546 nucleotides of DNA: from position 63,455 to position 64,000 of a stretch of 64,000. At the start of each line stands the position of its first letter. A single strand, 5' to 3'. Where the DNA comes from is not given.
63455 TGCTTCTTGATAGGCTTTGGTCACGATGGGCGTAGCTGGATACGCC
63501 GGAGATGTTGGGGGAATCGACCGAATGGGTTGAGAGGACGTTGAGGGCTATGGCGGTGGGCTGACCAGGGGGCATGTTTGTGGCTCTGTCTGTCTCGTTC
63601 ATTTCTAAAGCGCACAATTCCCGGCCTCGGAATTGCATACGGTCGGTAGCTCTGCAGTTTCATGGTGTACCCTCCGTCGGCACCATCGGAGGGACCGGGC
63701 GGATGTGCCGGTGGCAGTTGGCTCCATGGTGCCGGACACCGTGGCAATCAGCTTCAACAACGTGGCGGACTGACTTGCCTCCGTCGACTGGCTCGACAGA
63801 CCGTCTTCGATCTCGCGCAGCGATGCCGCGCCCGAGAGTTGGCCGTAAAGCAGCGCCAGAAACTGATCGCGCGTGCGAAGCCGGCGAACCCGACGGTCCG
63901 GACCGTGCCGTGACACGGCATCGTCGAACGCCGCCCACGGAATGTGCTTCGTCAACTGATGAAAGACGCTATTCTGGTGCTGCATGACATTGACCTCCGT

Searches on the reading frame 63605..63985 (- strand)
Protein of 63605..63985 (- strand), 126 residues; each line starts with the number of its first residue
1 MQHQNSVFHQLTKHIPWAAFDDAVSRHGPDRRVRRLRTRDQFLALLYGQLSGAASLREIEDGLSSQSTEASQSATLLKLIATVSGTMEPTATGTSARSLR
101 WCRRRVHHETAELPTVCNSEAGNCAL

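Call 70: search_protein_families(library=ncbifam, proteins=[window:63605-63985:-], max_evalue=0.01)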
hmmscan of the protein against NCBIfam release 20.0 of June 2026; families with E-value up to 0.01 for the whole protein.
window:63605-63985:- (126 aa): 1 family
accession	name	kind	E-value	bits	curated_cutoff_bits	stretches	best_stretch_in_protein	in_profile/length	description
NF033592.1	transpos_IS4_1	equivalog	2.6e-06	26.8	115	1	11-71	1-65/332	IS4 family transposase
